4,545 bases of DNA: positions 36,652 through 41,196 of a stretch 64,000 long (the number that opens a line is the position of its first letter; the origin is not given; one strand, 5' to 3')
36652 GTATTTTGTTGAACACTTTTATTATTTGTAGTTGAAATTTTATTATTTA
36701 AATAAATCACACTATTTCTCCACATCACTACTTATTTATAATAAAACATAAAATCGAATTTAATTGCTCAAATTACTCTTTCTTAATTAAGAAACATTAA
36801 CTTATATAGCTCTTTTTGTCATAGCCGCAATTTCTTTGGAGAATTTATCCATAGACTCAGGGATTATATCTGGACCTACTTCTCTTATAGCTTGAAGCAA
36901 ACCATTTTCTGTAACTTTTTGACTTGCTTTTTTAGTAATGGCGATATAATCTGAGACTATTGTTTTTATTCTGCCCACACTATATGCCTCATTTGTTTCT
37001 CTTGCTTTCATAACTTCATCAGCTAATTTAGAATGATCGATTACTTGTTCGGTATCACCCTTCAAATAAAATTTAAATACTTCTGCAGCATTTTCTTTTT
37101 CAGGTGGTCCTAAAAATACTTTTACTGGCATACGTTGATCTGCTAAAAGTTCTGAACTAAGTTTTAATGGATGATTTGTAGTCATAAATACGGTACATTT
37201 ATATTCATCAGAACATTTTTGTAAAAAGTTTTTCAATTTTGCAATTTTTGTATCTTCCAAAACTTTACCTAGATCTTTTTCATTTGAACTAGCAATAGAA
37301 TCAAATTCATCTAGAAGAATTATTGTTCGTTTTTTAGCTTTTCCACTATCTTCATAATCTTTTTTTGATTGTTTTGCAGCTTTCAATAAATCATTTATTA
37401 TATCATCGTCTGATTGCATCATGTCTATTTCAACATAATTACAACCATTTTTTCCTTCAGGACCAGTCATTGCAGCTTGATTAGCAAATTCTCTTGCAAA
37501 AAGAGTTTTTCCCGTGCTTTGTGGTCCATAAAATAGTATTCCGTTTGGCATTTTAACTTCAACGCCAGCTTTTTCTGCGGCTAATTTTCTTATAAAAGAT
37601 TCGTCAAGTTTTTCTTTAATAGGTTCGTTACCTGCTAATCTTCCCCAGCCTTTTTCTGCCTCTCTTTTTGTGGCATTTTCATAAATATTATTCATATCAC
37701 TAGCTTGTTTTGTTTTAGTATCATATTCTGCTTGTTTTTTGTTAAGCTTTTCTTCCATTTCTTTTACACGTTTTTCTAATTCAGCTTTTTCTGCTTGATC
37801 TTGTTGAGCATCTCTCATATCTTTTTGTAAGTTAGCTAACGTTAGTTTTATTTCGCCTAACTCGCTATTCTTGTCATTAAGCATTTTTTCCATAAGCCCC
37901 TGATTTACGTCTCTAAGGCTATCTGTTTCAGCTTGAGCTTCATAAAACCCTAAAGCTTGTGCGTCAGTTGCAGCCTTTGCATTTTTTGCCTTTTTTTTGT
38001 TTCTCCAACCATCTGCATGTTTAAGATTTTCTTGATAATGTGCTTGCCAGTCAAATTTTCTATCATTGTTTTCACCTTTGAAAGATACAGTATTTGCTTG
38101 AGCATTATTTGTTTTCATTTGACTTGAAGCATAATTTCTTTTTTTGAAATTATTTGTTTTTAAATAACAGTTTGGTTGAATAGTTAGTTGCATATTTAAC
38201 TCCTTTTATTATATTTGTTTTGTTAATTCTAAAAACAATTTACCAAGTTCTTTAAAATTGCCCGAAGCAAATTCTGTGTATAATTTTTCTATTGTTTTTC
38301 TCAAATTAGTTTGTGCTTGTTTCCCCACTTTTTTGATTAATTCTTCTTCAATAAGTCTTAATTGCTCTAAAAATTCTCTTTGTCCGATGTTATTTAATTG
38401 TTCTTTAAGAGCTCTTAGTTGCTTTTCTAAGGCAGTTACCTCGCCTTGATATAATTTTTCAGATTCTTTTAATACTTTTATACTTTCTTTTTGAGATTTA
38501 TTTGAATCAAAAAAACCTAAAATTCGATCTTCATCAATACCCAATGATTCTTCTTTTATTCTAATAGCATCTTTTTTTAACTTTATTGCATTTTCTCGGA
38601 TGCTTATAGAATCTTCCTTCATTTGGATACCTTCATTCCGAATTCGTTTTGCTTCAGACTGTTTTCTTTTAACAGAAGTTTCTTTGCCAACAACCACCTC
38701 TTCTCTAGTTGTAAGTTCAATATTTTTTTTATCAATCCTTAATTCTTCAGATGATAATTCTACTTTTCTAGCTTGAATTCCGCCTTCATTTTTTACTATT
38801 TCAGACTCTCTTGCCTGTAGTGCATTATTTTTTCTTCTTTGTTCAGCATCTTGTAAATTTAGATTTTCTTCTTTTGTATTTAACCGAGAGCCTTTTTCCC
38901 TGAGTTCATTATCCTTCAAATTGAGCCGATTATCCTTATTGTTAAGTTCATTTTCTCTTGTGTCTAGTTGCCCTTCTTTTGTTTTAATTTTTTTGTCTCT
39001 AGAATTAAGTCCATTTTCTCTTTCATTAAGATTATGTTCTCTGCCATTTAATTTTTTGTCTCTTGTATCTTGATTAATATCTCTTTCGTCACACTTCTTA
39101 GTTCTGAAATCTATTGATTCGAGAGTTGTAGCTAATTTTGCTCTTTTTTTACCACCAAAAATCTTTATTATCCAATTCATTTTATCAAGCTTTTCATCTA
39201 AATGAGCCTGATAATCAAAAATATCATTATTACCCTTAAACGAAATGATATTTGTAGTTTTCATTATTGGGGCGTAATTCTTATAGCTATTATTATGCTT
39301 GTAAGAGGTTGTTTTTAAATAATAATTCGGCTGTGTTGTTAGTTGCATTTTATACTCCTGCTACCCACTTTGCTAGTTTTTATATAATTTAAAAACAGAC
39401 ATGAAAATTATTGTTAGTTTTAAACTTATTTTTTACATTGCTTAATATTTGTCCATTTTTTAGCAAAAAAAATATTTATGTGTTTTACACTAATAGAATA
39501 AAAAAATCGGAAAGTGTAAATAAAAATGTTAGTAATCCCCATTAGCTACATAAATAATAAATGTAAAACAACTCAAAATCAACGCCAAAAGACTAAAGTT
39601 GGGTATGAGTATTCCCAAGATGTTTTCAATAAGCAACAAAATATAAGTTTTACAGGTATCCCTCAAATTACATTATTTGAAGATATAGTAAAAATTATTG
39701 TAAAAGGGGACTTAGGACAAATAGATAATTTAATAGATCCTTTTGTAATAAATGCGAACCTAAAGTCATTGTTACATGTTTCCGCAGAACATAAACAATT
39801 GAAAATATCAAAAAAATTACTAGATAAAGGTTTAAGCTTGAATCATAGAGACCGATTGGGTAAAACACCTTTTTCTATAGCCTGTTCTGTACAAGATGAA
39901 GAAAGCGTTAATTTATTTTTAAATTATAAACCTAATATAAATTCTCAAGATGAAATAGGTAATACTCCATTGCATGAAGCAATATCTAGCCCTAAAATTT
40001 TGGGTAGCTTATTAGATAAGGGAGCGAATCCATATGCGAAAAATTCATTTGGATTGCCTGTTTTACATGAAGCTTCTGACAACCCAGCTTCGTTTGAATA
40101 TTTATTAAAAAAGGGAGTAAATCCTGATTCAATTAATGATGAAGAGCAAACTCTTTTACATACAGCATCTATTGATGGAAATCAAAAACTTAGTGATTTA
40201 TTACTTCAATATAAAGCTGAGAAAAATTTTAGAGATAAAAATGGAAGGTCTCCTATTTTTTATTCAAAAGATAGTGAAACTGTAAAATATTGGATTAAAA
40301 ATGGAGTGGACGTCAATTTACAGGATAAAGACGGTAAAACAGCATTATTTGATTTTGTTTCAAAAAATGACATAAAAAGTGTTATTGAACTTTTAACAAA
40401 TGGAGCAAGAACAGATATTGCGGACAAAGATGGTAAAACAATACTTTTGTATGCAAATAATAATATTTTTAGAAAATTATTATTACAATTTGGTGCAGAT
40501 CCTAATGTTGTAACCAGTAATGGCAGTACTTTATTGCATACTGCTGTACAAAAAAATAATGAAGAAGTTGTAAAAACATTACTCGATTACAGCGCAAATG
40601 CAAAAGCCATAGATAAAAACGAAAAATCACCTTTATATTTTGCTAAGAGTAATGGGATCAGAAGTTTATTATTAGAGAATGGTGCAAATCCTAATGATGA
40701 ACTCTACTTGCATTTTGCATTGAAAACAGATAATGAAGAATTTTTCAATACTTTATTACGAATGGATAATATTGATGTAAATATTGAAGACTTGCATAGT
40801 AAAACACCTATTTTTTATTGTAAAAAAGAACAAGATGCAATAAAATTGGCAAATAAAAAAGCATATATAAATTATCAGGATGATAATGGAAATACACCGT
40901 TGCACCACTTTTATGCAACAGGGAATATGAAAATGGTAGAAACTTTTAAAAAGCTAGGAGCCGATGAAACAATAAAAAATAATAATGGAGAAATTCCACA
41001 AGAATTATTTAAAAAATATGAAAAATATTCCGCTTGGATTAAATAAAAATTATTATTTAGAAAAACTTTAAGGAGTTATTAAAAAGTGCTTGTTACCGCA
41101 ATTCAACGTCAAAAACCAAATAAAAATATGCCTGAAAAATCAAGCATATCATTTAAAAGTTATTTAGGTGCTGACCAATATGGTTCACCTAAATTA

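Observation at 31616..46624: Neighbouring, otherwise unrelated proteins share a bipartite N-terminal leader ending in [IV]SF[KTS]G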

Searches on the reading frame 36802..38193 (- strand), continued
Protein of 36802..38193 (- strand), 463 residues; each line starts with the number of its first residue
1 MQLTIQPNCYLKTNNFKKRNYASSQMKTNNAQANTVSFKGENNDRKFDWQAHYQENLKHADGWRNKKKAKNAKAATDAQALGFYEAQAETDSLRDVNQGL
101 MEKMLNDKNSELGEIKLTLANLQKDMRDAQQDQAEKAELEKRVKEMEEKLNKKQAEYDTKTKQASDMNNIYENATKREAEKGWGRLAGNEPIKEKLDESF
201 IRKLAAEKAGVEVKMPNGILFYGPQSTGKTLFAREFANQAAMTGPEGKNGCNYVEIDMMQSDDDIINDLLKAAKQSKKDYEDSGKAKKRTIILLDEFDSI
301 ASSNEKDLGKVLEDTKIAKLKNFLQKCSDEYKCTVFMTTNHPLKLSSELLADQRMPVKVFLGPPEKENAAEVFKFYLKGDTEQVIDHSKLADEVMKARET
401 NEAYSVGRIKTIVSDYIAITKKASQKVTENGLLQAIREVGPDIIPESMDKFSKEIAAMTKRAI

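Call 80: find_encoding_contigs(protein=P0029, flank=10000, max_places=1)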
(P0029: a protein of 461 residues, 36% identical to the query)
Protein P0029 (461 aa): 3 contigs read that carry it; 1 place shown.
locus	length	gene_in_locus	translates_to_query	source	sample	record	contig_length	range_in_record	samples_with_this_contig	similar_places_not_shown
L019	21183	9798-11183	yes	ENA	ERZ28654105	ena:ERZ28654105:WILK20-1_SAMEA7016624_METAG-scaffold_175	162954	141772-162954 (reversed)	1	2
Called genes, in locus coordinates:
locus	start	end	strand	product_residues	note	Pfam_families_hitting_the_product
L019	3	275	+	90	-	?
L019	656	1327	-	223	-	-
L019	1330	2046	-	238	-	-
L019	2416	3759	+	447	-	PF01554:MatE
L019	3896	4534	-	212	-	PF02525:Flavodoxin_2, PF03358:FMN_red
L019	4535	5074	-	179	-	PF02525:Flavodoxin_2, PF03358:FMN_red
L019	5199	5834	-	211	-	-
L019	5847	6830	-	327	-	-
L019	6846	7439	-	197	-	-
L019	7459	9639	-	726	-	PF12796:Ank_2 (weak), PF13637:Ank_4 (faint), PF00023:Ank (faint), PF12796:Ank_2, PF13606:Ank_3 (faint), PF13857:Ank_5 (weak), PF12796:Ank_2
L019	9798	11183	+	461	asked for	PF00004:AAA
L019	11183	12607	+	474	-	-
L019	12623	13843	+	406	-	-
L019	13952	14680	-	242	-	-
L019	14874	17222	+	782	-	PF01368:DHH, PF02272:DHHA1, PF17768:RecJ_OB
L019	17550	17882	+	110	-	-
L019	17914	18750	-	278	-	PF00763:THF_DHG_CYH, PF02882:THF_DHG_CYH_C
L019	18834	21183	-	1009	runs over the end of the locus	PF00270:DEAD (faint), PF00580:UvrD-helicase, PF01443:Viral_helicase1 (faint), PF13245:AAA_19, PF13087:AAA_12 (weak), PF13361:UvrD_C, PF13538:UvrD_C_2 (faint)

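Call 81: find_encoding_contigs(protein=P0056, flank=10000, max_places=1)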
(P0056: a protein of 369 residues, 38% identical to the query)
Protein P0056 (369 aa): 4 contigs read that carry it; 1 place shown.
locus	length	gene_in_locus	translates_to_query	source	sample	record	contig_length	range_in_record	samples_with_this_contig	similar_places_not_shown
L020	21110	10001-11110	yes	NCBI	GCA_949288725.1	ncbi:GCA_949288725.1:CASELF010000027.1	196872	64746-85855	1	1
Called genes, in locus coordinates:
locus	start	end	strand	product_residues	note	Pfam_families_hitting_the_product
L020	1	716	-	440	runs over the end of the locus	PF05697:Trigger_N, PF00254:FKBP_C, PF05698:Trigger_C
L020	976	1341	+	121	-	PF00886:Ribosomal_S16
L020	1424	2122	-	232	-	PF00072:Response_reg, PF00486:Trans_reg_C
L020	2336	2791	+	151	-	PF02675:AdoMet_dc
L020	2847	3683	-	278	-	PF01256:Carb_kinase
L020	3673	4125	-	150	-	PF00588:SpoU_methylase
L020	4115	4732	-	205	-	PF01066:CDP-OH_P_transf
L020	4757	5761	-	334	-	PF01408:GFO_IDH_MocA, PF02894:GFO_IDH_MocA_C (weak), PF22725:GFO_IDH_MocA_C3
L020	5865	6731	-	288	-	PF00535:Glycos_transf_2, PF10111:Glyco_tranf_2_2 (weak)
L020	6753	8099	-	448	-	PF02113:Peptidase_S13, PF13354:Beta-lactamase2 (faint)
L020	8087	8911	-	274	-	PF00795:CN_hydrolase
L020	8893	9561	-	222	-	PF04028:DUF374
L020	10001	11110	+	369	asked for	PF05673:DUF815 (weak), PF00004:AAA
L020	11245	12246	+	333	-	PF00579:tRNA-synt_1b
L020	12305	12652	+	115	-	PF00436:SSB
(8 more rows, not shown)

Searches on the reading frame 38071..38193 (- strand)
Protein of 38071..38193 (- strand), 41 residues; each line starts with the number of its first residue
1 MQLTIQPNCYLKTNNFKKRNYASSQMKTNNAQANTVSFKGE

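Call 35: find_homologous_proteins(query=A3, max_evalue=10)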
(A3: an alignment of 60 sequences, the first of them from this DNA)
Query A3 (60 sequences): 35 candidates shared short words with the query, none scored E <= 10.
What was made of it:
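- Tried and rejected: The word-indexed search found 35 candidates and none passed (call 35).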

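Call 50: search_protein_representatives(alignment_id=A7)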
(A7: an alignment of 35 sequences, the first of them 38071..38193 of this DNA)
Query: 35 sequences, 36 profile positions. Proteins with E-value up to 0.001 (for the whole library): 2; up to 1e-10: 0; up to 1e-30: 0. The best 2 are listed.
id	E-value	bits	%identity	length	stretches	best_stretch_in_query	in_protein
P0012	3.6e-04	37.0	-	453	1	1-36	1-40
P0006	5.1e-04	36.6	-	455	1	1-36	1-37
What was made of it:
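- Leader-profile searches of the large protein collections lacked power (calls 35, 50).
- Tried and rejected: The exhaustive search of 1.84 billion representatives returned only two AAA+ orthologues at E of about 4e-4 (call 50).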

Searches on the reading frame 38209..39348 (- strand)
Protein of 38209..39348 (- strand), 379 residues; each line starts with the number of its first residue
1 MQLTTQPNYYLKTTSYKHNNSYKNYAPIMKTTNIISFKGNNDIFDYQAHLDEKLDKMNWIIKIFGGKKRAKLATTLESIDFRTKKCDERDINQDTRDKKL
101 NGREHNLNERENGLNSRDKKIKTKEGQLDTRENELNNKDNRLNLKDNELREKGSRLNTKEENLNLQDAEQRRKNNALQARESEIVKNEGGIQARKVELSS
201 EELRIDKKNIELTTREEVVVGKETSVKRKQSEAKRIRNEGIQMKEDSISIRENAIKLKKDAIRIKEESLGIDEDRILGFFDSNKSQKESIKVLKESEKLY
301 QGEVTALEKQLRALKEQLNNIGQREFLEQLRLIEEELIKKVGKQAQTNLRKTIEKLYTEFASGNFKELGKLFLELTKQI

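Call 5: search_protein_families(library=pfam, proteins=[window:38209-39348:-], max_evalue=0.01)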
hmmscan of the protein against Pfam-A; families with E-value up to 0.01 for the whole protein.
window:38209-39348:- (379 aa): 1 family
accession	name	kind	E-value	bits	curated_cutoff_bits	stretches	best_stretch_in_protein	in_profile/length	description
PF12072.13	RNase_Y_N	-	0.0099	15.8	32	1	102-172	68-138/201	RNase Y N-terminal region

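Call 28: search_protein_families(library=ncbifam, proteins=[window:38209-39348:-], max_evalue=0.01)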
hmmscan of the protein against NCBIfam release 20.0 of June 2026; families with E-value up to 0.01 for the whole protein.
window:38209-39348:- (379 aa): 3 families
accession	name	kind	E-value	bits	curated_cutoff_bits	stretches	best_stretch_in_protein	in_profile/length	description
TIGR02168.1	SMC_prok_B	equivalog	8.2e-05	20.5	567.35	1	68-355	677-961/1181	chromosome segregation protein SMC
NF047368.1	collar_FlbB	equivalog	0.00052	19.9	110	1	55-157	31-133/193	periplasmic-type flagellar collar protein FlbB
TIGR03319.1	RNase_Y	equivalog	0.00091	17.8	454.35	0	83-150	61-128/514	ribonuclease Y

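Call 75: search_protein_families(library=padloc, proteins=[window:38209-39348:-], max_evalue=0.001)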
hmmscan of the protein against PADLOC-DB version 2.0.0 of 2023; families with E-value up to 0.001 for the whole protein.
window:38209-39348:- (379 aa): 0 families

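Call 76: search_protein_families(library=phrogs, proteins=[window:38209-39348:-], max_evalue=0.001)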
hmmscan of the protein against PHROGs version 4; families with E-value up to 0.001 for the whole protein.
window:38209-39348:- (379 aa): 1 family
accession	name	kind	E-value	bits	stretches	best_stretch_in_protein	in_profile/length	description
phrog_30105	-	unknown function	3.5e-06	27.4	1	94-187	5-98/307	-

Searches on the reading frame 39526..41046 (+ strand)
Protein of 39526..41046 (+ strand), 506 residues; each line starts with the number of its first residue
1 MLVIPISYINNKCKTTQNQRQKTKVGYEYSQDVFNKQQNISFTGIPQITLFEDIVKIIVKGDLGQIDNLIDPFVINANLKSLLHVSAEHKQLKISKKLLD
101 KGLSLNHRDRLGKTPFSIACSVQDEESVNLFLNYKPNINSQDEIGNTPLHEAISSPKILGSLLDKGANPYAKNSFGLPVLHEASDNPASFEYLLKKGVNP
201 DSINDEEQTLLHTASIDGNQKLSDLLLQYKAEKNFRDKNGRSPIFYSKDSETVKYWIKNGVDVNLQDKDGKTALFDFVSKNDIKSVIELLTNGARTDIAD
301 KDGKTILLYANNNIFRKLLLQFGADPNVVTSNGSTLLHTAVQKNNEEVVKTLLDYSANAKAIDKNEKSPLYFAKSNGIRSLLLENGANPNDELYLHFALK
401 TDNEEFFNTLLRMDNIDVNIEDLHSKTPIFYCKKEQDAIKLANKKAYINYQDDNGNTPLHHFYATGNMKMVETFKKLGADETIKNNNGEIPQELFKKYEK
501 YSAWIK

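Call 5: search_protein_families(library=pfam, proteins=[window:39526-41046:+], max_evalue=0.01)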
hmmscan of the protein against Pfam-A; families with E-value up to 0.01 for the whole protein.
window:39526-41046:+ (506 aa): 6 families
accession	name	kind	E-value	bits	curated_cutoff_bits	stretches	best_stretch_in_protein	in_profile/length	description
PF12796.13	Ank_2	-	2.9e-54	182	27.3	5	312-391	7-88/90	Ankyrin repeats (3 copies)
PF00023.36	Ank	-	3.7e-46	153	21.1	3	332-363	1-32/33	Ankyrin repeat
PF13637.12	Ank_4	-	8.9e-45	150.2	22.7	5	317-353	14-50/50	Ankyrin repeats (many copies)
PF13857.12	Ank_5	-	2.4e-30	104.7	27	2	98-152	1-56/56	Ankyrin repeats (many copies)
PF13606.12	Ank_3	-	4.4e-26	88.1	22.3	1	332-359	1-28/30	Ankyrin repeat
PF23745.1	ANK_LRRK2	-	2.7e-05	24.5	27.5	0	205-291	29-114/130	LRRK2 ANK repeat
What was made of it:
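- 39526..41046 (+): Ankyrin-repeat protein, 506 aa. Leader 39526-39657; ISFTG at 39643-39657. Pfam Ank_2 3e-54 (call 5).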

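Call 75: search_protein_families(library=padloc, proteins=[window:39526-41046:+], max_evalue=0.001)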
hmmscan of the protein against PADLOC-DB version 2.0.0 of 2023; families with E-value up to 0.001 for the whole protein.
window:39526-41046:+ (506 aa): 2 families
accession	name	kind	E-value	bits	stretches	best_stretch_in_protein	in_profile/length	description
PDLC04783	PDC-M72A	-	8.1e-58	194.5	5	250-390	210-356/392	-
PDLC02908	Ankyrin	-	2.2e-29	100.3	3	317-377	753-813/880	-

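Call 76: search_protein_families(library=phrogs, proteins=[window:39526-41046:+], max_evalue=0.001)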
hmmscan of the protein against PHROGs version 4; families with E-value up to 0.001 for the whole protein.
window:39526-41046:+ (506 aa): 3 families
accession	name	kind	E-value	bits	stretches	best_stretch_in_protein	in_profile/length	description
phrog_9262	-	unknown function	7.6e-52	177.3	6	331-444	38-162/253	-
phrog_9049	-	unknown function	2.1e-49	167.6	2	81-437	3126-3503/4700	-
phrog_16592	-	unknown function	1e-26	94.2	5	288-421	162-301/974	-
